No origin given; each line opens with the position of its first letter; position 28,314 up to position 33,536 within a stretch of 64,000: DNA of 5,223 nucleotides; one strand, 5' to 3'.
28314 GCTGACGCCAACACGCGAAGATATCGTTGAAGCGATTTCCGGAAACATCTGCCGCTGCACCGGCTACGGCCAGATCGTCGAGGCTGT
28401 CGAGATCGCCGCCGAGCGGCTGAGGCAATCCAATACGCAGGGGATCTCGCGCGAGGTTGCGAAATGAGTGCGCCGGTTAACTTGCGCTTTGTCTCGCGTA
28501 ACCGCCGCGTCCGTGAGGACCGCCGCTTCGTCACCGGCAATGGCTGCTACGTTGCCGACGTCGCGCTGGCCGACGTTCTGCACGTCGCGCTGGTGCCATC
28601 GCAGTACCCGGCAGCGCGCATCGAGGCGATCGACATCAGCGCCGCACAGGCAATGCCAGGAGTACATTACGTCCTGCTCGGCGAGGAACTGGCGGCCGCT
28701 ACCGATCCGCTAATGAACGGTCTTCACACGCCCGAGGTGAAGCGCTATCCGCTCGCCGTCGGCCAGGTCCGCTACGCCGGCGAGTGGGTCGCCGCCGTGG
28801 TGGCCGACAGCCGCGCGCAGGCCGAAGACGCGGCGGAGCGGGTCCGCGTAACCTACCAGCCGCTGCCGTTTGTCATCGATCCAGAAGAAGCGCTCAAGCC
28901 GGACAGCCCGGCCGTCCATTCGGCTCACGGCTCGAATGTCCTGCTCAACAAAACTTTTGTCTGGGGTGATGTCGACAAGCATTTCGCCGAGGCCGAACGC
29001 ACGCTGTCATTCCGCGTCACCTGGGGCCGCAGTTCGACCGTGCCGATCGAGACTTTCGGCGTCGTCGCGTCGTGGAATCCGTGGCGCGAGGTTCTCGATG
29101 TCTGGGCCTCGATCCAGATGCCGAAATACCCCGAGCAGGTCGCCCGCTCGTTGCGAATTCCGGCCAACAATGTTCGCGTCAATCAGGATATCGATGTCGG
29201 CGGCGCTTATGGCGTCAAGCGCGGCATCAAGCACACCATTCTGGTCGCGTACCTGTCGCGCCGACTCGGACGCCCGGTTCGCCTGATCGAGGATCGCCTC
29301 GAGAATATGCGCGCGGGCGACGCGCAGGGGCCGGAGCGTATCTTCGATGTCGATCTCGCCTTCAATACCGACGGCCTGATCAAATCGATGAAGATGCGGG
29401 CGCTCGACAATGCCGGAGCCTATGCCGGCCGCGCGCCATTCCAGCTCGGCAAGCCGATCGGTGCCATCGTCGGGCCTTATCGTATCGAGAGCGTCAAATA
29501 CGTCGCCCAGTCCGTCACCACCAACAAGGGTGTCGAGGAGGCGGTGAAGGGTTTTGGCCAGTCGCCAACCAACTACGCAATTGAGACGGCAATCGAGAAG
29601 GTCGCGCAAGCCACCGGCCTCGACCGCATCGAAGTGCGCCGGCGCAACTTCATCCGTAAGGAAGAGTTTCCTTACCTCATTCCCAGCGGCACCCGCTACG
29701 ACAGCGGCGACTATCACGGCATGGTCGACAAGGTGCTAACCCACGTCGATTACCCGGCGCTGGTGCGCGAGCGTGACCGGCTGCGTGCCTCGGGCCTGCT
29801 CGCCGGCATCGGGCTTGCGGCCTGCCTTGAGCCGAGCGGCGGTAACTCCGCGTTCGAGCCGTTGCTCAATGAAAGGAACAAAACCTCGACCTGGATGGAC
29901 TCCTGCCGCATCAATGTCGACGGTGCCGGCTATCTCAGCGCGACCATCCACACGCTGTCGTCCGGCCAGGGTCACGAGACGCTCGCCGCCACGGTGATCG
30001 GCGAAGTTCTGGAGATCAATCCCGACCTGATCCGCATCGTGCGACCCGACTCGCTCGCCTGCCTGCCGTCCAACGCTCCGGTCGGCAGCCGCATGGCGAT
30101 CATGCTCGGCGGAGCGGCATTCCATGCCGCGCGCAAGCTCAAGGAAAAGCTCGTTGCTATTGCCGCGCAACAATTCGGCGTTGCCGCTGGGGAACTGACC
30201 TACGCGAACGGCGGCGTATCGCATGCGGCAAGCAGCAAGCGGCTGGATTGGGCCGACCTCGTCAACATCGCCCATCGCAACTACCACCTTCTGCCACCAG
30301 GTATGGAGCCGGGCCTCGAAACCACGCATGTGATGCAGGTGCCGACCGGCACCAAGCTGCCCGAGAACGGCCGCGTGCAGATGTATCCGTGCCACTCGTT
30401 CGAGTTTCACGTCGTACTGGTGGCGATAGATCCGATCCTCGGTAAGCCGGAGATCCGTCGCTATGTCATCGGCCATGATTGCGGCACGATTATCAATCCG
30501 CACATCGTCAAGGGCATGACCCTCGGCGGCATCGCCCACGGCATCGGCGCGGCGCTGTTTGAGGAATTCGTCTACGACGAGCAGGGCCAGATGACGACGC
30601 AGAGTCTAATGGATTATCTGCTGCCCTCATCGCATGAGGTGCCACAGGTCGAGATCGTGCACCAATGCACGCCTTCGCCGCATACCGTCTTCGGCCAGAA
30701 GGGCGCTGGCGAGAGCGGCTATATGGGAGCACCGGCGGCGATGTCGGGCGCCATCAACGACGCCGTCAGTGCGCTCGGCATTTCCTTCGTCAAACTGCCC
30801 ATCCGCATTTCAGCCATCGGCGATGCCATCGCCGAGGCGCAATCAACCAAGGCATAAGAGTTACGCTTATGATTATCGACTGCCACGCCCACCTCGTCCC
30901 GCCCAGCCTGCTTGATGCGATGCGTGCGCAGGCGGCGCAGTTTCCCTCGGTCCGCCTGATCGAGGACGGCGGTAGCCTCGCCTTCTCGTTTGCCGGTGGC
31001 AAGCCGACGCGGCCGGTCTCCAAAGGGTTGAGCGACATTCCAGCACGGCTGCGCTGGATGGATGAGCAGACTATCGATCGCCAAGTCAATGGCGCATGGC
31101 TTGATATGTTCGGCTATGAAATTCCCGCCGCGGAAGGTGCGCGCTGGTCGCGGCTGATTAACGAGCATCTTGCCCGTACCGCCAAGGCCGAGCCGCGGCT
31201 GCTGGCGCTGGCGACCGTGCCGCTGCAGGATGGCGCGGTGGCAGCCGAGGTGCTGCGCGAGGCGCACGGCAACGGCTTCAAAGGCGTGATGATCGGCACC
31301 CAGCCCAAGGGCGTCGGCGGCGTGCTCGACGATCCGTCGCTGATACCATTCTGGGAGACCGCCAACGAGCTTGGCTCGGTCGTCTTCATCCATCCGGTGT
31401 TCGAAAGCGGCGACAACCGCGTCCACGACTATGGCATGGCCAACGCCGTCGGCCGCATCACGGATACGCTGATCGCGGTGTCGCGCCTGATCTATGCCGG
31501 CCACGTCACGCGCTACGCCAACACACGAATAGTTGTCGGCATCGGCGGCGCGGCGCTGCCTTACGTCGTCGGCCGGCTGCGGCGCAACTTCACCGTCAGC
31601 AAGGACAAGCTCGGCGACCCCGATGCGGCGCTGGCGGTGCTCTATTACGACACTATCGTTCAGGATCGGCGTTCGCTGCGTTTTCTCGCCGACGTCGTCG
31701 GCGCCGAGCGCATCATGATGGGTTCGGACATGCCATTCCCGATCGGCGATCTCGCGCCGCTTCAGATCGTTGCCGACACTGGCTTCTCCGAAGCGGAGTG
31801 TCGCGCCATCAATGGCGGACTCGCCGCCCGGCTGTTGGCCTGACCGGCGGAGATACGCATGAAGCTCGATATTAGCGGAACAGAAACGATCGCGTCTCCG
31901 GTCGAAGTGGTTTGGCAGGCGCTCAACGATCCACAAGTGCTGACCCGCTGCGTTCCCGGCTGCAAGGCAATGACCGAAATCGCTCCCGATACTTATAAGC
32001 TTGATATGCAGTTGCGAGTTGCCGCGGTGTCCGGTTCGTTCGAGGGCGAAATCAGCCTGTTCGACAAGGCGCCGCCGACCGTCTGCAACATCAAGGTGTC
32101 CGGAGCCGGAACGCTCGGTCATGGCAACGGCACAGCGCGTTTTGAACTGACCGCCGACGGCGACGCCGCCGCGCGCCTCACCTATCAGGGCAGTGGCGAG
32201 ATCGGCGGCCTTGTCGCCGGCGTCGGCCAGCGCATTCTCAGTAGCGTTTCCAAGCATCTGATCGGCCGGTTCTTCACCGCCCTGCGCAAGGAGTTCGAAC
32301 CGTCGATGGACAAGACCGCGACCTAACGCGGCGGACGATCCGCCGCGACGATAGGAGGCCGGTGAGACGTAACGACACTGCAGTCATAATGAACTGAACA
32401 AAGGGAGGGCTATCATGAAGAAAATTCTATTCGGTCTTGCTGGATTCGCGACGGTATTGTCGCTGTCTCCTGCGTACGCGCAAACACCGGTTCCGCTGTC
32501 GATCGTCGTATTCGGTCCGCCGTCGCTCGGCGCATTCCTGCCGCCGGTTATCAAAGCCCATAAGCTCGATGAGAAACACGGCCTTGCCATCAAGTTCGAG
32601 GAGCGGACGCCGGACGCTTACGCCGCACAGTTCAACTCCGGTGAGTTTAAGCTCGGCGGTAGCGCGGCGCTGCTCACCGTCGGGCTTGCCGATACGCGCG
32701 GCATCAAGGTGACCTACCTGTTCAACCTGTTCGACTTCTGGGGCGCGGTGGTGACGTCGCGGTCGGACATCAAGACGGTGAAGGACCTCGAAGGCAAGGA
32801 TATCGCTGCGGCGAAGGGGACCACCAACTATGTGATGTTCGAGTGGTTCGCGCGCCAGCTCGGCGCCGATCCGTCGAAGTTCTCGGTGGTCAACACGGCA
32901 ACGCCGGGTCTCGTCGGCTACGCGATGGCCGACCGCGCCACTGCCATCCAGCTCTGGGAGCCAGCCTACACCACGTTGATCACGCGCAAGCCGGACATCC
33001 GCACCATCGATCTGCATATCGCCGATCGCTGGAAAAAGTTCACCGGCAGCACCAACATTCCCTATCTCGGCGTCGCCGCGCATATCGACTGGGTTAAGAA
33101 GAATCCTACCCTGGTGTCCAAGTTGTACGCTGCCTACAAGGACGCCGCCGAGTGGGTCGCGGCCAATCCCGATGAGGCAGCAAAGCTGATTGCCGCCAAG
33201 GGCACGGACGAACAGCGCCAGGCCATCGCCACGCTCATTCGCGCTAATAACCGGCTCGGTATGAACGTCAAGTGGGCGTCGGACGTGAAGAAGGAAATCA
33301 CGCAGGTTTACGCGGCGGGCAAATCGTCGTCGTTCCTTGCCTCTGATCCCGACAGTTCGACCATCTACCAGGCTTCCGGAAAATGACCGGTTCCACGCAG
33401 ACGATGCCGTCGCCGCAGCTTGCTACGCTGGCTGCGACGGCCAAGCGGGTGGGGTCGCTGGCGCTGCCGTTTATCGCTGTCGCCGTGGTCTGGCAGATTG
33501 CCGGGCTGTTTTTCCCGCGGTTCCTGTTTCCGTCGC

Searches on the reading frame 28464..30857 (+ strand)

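Call 7: search_protein_families(library=pfam, proteins=[window:28464-30857:+], max_evalue=0.001)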
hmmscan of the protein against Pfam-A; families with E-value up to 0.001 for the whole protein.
window:28464-30857:+ (797 aa): 3 families
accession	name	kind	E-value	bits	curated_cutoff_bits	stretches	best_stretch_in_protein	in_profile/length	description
PF20256.3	MoCoBD_2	-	3.3e-61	207.7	27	1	424-727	2-283/283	Molybdopterin cofactor-binding domain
PF02738.23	MoCoBD_1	-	1.1e-58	198.7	27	1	152-396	2-244/244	Molybdopterin cofactor-binding domain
PF01315.27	Ald_Xan_dh_C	-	8.5e-25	87.7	31.3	1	24-135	1-110/110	Aldehyde oxidase and xanthine dehydrogenase, a/b hammerhead domain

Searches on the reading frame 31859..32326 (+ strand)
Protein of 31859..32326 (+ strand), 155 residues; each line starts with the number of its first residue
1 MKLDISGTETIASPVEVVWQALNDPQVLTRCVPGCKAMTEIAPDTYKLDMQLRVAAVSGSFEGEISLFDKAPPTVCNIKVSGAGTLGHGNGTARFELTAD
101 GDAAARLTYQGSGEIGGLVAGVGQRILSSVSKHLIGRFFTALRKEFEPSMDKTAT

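Call 7: search_protein_families(library=pfam, proteins=[window:31859-32326:+], max_evalue=0.001)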
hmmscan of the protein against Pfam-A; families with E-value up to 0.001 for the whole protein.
window:31859-32326:+ (155 aa): 4 families
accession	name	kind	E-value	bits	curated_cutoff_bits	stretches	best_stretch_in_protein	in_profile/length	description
PF06240.19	COXG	-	1.4e-23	83.6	22.2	1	7-145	1-138/140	Carbon monoxide dehydrogenase subunit G (CoxG)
PF10604.15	Polyketide_cyc2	-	1.5e-06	29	27.4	1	4-147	3-142/142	Polyketide cyclase / dehydrase and lipid transport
PF03364.25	Polyketide_cyc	-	0.00025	21.7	23.4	1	12-68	2-59/126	Polyketide cyclase / dehydrase and lipid transport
PF10698.15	DUF2505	-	0.0009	19.8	26.9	0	43-82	85-122/158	Protein of unknown function (DUF2505)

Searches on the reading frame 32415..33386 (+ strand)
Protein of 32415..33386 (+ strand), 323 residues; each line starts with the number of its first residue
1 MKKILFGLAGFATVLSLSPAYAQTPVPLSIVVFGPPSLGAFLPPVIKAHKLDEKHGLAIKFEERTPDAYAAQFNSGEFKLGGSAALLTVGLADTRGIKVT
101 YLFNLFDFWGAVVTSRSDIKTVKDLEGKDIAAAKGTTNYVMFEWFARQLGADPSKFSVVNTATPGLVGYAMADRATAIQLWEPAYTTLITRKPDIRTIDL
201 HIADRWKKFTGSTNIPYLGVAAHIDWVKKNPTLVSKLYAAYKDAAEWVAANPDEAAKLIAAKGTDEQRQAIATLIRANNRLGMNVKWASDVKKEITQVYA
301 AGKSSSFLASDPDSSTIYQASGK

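Call 7: search_protein_families(library=pfam, proteins=[window:32415-33386:+], max_evalue=0.001)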
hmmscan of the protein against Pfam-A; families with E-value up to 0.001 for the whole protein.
window:32415-33386:+ (323 aa): 1 family
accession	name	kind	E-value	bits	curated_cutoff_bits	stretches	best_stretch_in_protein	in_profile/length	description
PF09084.16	NMT1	-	2.2e-15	57.6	20.5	1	54-255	18-216/216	NMT1/THI5 like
